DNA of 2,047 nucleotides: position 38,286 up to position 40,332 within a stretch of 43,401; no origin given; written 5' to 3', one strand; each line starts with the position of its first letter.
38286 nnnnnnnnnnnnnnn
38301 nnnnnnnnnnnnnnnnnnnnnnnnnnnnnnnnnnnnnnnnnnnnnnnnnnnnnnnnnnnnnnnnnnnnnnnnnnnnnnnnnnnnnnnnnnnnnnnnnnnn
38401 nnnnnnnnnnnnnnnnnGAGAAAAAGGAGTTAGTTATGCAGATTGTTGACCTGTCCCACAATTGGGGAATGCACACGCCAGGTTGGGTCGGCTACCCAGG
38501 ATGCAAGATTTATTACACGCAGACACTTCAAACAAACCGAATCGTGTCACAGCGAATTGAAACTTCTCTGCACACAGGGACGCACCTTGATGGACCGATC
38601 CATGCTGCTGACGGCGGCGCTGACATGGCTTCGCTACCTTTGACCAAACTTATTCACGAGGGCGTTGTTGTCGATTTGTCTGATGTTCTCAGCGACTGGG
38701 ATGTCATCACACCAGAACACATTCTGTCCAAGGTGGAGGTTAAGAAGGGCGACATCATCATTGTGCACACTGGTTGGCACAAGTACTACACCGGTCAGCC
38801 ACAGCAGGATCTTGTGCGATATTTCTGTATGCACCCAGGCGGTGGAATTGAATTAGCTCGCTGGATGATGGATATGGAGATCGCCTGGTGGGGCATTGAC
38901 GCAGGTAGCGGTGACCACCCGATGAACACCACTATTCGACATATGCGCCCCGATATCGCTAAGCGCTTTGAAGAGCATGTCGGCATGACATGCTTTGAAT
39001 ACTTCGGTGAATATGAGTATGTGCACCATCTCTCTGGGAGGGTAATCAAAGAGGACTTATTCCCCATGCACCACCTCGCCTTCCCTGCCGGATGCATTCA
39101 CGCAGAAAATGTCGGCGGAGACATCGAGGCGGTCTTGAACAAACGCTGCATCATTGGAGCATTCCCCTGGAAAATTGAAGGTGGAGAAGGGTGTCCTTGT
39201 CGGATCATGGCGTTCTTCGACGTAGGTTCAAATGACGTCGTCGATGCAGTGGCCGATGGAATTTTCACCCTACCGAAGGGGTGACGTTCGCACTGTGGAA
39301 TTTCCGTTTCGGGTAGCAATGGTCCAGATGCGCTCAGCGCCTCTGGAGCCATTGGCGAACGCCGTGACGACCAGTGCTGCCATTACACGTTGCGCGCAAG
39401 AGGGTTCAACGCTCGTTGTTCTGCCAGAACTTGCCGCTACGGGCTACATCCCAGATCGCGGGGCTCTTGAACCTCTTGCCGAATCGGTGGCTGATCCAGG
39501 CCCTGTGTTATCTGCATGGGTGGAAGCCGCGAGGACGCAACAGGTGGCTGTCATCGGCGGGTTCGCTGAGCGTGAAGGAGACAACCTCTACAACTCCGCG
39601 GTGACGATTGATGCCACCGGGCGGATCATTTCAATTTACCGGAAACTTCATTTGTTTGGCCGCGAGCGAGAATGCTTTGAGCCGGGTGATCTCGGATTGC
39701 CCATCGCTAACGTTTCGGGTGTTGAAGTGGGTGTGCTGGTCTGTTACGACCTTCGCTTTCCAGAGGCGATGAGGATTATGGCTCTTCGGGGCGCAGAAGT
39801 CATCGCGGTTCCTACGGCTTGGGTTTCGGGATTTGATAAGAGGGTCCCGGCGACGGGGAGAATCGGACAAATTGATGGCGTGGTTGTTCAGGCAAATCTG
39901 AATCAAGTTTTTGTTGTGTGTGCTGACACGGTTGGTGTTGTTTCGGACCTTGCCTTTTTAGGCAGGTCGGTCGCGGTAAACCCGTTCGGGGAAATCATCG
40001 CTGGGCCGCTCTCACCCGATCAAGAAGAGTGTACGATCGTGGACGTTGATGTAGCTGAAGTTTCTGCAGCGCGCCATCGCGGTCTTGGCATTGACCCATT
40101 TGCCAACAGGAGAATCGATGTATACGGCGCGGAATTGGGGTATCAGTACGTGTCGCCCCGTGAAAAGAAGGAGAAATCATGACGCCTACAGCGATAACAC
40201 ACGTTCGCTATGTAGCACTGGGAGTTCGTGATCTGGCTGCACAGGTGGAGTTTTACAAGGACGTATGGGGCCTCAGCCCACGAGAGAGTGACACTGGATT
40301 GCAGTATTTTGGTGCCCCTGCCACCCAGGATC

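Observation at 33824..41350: Ten-gene Rieske-dioxygenase operon with an unusual mix of ring-cleavage and C-N-processing enzymes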

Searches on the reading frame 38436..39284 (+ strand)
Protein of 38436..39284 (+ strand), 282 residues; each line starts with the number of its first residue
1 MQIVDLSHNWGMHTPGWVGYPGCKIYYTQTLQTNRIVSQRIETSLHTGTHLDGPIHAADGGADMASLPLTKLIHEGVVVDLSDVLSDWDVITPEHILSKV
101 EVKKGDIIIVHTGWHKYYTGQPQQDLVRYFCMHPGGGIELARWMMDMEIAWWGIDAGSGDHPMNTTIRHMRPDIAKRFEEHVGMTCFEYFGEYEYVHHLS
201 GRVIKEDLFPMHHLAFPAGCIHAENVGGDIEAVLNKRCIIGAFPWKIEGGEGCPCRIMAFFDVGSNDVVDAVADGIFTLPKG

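Call 5: search_protein_families(library=pfam, proteins=[window:38436-39284:+], max_evalue=0.01)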
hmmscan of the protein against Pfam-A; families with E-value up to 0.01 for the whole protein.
window:38436-39284:+ (282 aa): 1 family
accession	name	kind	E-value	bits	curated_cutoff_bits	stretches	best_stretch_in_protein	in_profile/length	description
PF04199.19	Cyclase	-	5e-31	108.3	23.1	1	4-161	1-142/142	Putative cyclase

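Call 6: search_protein_families(library=ncbifam, proteins=[window:38436-39284:+], max_evalue=0.01)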
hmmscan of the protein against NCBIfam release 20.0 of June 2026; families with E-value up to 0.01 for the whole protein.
window:38436-39284:+ (282 aa): 1 family
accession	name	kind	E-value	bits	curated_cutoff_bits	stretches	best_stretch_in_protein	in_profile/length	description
TIGR03035.1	trp_arylform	equivalog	3.8e-09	36.8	223.05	1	3-160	2-148/206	arylformamidase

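Call 12: find_encoding_contigs(protein=window:38436-39284:+, flank=10000, max_places=6)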
Protein window:38436-39284:+ (282 aa): 19 contigs read that carry it; 6 places shown.
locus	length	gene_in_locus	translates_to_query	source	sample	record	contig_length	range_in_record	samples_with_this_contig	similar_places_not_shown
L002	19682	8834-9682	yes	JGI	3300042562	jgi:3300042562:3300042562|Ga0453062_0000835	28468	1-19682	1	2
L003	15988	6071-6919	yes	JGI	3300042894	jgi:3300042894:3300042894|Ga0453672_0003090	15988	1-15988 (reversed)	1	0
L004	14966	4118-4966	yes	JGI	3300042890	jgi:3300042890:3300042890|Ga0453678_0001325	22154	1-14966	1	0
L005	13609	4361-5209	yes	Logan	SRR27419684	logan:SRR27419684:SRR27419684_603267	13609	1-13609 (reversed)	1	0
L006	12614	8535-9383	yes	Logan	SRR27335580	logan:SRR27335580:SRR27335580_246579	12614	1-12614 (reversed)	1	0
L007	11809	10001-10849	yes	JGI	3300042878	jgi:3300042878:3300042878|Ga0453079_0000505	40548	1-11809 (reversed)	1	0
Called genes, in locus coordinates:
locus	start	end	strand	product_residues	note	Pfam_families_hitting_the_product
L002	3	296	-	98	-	?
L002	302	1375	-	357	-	PF16868:NMT1_3 (weak), PF09084:NMT1, PF13379:NMT1_2 (weak), PF12974:Phosphonate-bd (weak)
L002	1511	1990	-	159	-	PF00903:Glyoxalase, PF13468:Glyoxalase_3 (weak), PF13669:Glyoxalase_4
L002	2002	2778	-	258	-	PF00106:adh_short, PF08659:KR, PF13561:adh_short_C2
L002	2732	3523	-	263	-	PF00392:GntR, PF07702:UTRA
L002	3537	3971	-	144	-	-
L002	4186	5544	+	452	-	PF00355:Rieske, PF00848:Ring_hydroxyl_A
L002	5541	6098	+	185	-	PF00866:Ring_hydroxyl_B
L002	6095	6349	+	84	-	-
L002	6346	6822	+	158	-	-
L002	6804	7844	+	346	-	-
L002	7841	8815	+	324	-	PF02423:OCD_Mu_crystall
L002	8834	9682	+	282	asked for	PF04199:Cyclase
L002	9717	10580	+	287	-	PF00795:CN_hydrolase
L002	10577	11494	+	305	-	PF00903:Glyoxalase (weak), PF13669:Glyoxalase_4 (faint), PF18029:Glyoxalase_6 (faint), PF00903:Glyoxalase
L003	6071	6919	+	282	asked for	PF04199:Cyclase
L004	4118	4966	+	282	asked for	PF04199:Cyclase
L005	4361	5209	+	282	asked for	PF04199:Cyclase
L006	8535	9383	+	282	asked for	PF04199:Cyclase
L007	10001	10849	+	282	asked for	PF04199:Cyclase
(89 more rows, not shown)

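Call 24: search_dna_similar(query=window:38436-39284:+, collection=plasmids, mode=protein, max_rows=40)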
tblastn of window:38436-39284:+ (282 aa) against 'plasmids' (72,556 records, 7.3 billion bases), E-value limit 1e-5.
Records with a match: 30; places in all: 35; records where one place covers at least 80% of the query: 28.
Best place of each record, by identity: 60-80% 1; <60% 29.
By first word of the organism name: Natrinema 4; Halorussus 4; Haloarcula 4; Rhodococcus 1; Halostagnicola 1; Natronococcus 1; Rhizorhabdus 1; Novosphingobium 1; Pacificitalea 1; Mycobacterium 1; and 11 more.
By predicted mobility (MOB-suite, as given by PLSDB): non-mobilizable 27; conjugative 3.
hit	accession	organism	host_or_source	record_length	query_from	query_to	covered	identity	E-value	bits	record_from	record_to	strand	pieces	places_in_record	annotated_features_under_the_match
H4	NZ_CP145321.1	Rhodococcus ruber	-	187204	1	273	97%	73.6%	1e-128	409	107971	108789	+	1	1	cyclase family protein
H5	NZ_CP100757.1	Natrinema gelatinilyticum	marine sediment,sediment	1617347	1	263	93%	43.6%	5e-57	204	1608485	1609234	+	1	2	record has no annotation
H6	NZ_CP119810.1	Halorussus caseinilyticus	cell culture,coastal saline-alkali land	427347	2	263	93%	39.7%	7e-46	172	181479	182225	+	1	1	cyclase family protein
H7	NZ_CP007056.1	Halostagnicola larsenii XH-48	-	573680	2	260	92%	39.8%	2e-46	173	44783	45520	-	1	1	cyclase family protein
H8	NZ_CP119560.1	Haloarcula halophila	cell culture,sediment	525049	2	260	92%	38.6%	9e-47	174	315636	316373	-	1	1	cyclase family protein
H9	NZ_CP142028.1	Haloarcula sp. GH36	cell culture,inland salt lake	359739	2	260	92%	38.6%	9e-47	174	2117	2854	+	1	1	cyclase family protein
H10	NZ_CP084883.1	Natrinema zhouii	pure culture,Salt mine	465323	2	260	92%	38.6%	6e-46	172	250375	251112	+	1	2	cyclase family protein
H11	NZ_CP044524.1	Halorussus halophilus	pure culture,marine solar saltern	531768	2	260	92%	38.6%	2e-44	167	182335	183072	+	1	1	cyclase family protein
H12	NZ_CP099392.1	Natronococcus sp. CG52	cell culture,salt lake sediment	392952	2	273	96%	36.7%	6e-43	163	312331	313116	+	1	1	cyclase family protein | universal stress protein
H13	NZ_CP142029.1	Haloarcula sp. GH36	cell culture,inland salt lake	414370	5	260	91%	38.7%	2e-47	176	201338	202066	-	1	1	cyclase family protein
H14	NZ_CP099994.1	Halorussus salilacus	cell culture,Substrate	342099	2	260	92%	38.1%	9e-48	177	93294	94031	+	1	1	cyclase family protein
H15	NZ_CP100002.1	Halorussus vallis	cell culture,saline soil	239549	2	260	92%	37.8%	5e-47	175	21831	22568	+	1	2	cyclase family protein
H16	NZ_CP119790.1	Haloarcula ordinaria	cell culture,sediment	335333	1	267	95%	34.1%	1e-40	157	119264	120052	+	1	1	cyclase family protein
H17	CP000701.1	Rhizorhabdus wittichii RW1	-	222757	1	274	97%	31.4%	2e-33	135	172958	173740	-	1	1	cyclase family protein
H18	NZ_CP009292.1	Novosphingobium pentaromativorans US6-1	mud sediment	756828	1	262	93%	32.8%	5e-34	137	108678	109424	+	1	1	cyclase family protein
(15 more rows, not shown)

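Call 33: find_related_loci(query=A1, collection=genome_contigs, flank=10000)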
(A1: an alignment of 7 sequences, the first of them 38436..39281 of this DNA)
Query A1 (282 aa) in genome_contigs; peptide patterns used: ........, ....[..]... (x = any residue, [..] = any of these).
599 stretches matched a pattern (row limit reached: there are more); 586 encode a relative of the query (tblastn E <= 1e-3); the best 80 are kept; 80 distinct loci.
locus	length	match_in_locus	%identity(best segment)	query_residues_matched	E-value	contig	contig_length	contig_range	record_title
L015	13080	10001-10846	98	1-282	0e+0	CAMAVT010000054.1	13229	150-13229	MAG: Bifidobacterium breve isolate ME-08apr19-199 genome assembly, contig: ME-08apr19-C10041, whole genome shotgun seque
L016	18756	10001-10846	97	1-282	0e+0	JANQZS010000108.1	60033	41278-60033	MAG: Candidatus Nanopelagicales bacterium isolate MAG_171 P22051_108_S30_metaspades_777_60033_cov_7, whole genome shotgu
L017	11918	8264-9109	97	1-282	0e+0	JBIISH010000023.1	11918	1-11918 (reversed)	MAG: Candidatus Nanopelagicales bacterium isolate ME2003-11-11_3300044715_group2_bin71 Rohwer_bin349_scaffold_3661_c1, w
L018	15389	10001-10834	95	1-278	0e+0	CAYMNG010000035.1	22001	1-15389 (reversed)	MAG TPA_asm: uncultured Bifidobacteriaceae bacterium isolate SRP263991_co5_26 genome assembly, contig: NODE_4711_length_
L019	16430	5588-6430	90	1-281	4e-176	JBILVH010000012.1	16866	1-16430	MAG: Candidatus Nanopelagicales bacterium isolate ME2018-08-14_3300043803_group8_bin293 Rohwer_bin364_scaffold_4529_c1,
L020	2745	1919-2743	90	1-275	0e+0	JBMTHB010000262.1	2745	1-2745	MAG: Candidatus Nanopelagicales bacterium isolate LKB_V10_S21_100percent_par_LKB_V10_S21_metabat.127 NODE_34412_length_2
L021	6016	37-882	87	1-282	3e-174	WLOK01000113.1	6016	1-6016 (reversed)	MAG: Actinomycetota bacterium isolate UFOp-RH-23may17-460 RH-23may17-460-c113, whole genome shotgun sequence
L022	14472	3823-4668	87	1-282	2e-172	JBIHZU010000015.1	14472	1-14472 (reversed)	MAG: Candidatus Nanopelagicales bacterium isolate ME2000-03-30D8pf_3300042899_group1_bin15 Rohwer_bin348_scaffold_2090_c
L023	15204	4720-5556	86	1-279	7e-170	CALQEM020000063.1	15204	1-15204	MAG: Bifidobacterium breve isolate HRSG-H13-bin-111 genome assembly, contig: HRSG-H13-C6199, whole genome shotgun sequen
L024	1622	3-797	90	17-281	1e-180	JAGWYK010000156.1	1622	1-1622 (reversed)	MAG: Acidobacteria bacterium isolate REEB489 contig-150_119449, whole genome shotgun sequence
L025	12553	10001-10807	84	1-269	3e-162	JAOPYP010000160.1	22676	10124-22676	MAG: Actinomycetes bacterium isolate RYN_230 scaffold_761510, whole genome shotgun sequence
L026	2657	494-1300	84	1-269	6e-172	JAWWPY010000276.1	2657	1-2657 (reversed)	MAG: Streptosporangiaceae bacterium isolate BP_381 scaffold_2748961, whole genome shotgun sequence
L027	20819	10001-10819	84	1-273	1e-161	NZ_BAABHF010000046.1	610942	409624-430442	Actinoallomurus oryzae strain JCM 17933 sequence046, whole genome shotgun sequence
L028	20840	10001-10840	82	1-280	2e-160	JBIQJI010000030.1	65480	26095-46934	MAG: Actinomycetales bacterium isolate mag.104f NODE_614_length_65480, whole genome shotgun sequence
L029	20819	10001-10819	83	1-273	5e-160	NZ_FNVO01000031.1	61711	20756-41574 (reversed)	Thermomonospora echinospora strain DSM 43163, whole genome shotgun sequence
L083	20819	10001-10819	73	1-273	3e-140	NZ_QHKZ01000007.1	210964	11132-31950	Nocardioides daejeonensis strain MJ31 Scaffold7_1, whole genome shotgun sequence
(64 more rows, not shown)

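Call 37: search_solved_structures(query=window:38436-39284:+, max_evalue=0.001)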
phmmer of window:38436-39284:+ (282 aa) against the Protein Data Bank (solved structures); distinct sequences matched with E-value up to 0.001: 4.
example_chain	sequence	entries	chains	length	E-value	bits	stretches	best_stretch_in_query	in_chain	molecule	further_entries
1r61_A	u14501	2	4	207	5.8e-12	48.6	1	30-112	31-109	metal-dependent hydrolase | Hydrolase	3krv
8f9x_A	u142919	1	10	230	3e-07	33.1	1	3-161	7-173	Cyclase family protein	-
8hmo_A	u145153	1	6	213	4.2e-07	32.6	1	29-112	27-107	Metal-dependent hydrolase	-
4cob_A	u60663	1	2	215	0.00041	22.8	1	5-101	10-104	KYNURENINE FORMAMIDASE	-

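Call 84: search_solved_structures(query=L083:7465-9996:+, max_evalue=1e-50)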
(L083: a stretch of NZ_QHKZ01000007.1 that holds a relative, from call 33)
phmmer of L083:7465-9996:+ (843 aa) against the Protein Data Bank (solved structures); distinct sequences matched with E-value up to 1e-50: 8.
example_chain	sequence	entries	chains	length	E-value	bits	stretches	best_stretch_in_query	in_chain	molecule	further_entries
7dqx_A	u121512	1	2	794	5.6e-172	577.5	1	53-825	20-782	6-hydroxypseudooxynicotine dehydrogenase complex subunit gamma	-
1t3q_B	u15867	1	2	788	5.3e-118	398.9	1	57-831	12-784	quinoline 2-oxidoreductase large subunit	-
8uem_A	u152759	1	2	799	8.3e-113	381.7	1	47-823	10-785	Carbon monoxide dehydrogenase (Large chain), CoxL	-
1zxi_B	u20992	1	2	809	1.9e-107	364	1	60-810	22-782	Carbon monoxide dehydrogenase large chain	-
1n5w_B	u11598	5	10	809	1.9e-107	364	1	60-810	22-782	Carbon monoxide dehydrogenase large chain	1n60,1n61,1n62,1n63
1ffu_B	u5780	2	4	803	2.1e-106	360.6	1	59-813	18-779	CUTL, MOLYBDOPROTEIN OF CARBON MONOXIDE DEHYDROGENASE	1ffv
4zoh_A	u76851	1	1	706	2.7e-78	267.6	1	59-821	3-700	Putative oxidoreductase molybdopterin-binding subunit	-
1rm6_A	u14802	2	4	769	7.3e-76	259.5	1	70-830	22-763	4-hydroxybenzoyl-CoA reductase alpha subunit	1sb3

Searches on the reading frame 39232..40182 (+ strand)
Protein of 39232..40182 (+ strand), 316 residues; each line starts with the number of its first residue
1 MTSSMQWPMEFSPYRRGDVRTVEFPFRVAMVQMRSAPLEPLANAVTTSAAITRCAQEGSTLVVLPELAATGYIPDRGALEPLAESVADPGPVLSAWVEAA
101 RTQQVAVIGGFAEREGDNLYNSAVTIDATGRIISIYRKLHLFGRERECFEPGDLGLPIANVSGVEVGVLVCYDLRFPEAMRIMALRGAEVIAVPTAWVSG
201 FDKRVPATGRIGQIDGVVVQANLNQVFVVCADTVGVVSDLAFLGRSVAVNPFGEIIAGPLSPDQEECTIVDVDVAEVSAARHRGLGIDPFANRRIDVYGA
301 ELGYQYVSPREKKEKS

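Call 5: search_protein_families(library=pfam, proteins=[window:39232-40182:+], max_evalue=0.01)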
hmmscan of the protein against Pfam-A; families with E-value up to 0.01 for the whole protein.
window:39232-40182:+ (316 aa): 1 family
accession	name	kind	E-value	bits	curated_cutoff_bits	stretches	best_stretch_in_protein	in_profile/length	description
PF00795.27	CN_hydrolase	-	3.5e-54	184.3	23.2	1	27-281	1-255/256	Carbon-nitrogen hydrolase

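Call 6: search_protein_families(library=ncbifam, proteins=[window:39232-40182:+], max_evalue=0.01)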
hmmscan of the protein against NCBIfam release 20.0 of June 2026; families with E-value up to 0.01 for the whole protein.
window:39232-40182:+ (316 aa): 11 families
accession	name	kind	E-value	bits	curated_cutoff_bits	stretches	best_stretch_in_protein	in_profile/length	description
NF040852.1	nitrile_Arch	equivalog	2e-49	168.1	500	1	27-298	2-260/262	nitrilase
TIGR03381.1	agmatine_aguB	equivalog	4.8e-34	118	410.25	1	27-299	2-277/279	N-carbamoylputrescine amidase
NF033621.1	de_GSH_amidase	exception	2.7e-27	95.8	355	1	28-282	2-245/260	deaminated glutathione amidase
NF010588.0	PRK13981.1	equivalog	2.5e-20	72.4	479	1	26-276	5-248/546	NAD+ synthase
NF009803.0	PRK13287.1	equivalog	1.1e-19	70.4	406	1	28-257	23-243/333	formamidase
TIGR00546.1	lnt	equivalog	2.5e-15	56.6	132.9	2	26-142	160-274/395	apolipoprotein N-acyltransferase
NF009802.0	PRK13286.1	equivalog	1.3e-13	50.6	427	1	43-281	34-267/345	aliphatic amidase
NF043013.1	DeGluthAmidYersProt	equivalog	3.3e-12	46.1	500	1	81-281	55-259/278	deaminated glutathione amidase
TIGR04048.1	nitrile_sll0784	equivalog_domain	6.6e-12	45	502.6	1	27-179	4-167/301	Nit6803 family nitrilase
NF007757.0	PRK10438.1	equivalog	1.4e-10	40.9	249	1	58-275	34-233/256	amidohydrolase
NF002730.0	PRK02628.1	equivalog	2.2e-10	39.3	473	1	26-141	13-125/677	NAD(+) synthase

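Call 49: search_solved_structures(query=window:39319-40182:+, max_evalue=1e-10)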
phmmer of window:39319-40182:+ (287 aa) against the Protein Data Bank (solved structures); distinct sequences matched with E-value up to 1e-10: 33.
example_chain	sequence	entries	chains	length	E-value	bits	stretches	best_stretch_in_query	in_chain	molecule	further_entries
3ivz_A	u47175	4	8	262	1.4e-40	142.2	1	2-269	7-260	Nitrilase | Beta ureidopropionase (Beta-alanine synthase)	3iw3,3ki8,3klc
1j31_A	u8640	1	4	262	8.6e-39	136.4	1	3-268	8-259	Hypothetical protein PH0642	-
7ovg_A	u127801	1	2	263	1.6e-37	132.2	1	3-268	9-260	CN hydrolase domain-containing protein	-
6ypa_A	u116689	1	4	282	2.1e-37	131.9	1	3-268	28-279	CN hydrolase domain-containing protein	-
1erz_A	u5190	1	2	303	4.9e-26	94.5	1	21-244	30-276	N-CARBAMYL-D-AMINO ACID AMIDOHYDROLASE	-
8hpc_A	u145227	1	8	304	9e-25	90.4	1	21-244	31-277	N-carbamoyl-D-amino acid hydrolase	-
1uf4_A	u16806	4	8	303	3.2e-24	88.6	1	21-244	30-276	N-carbamyl-D-amino acid amidohydrolase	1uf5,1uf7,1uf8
1fo6_A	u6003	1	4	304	7.2e-24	87.4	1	22-240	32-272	N-CARBAMoYL-D-AMINO-ACID AMIDOHYDROLASE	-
2ggk_A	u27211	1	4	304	7.2e-24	87.4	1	22-240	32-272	N-carbamoyl-D-amino acid amidohydrolase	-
5jqn_A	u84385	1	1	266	9.9e-24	87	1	2-231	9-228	Aliphatic amidase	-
3hkx_A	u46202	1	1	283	1.2e-23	86.7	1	2-231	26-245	Amidase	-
2ggl_A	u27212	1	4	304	1.5e-23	86.4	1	22-240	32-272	N-carbamoyl-D-amino acid amidohydrolase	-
4izt_A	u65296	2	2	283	3e-23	85.4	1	2-231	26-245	Amidase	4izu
5h8i_A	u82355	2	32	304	5.5e-23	84.6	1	10-271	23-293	N-carbamoylputrescine amidohydrolase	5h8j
4izw_A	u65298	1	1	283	1.6e-22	83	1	2-231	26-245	Amidase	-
2w1v_A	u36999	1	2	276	2.9e-13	52.7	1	17-270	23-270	NITRILASE HOMOLOG 2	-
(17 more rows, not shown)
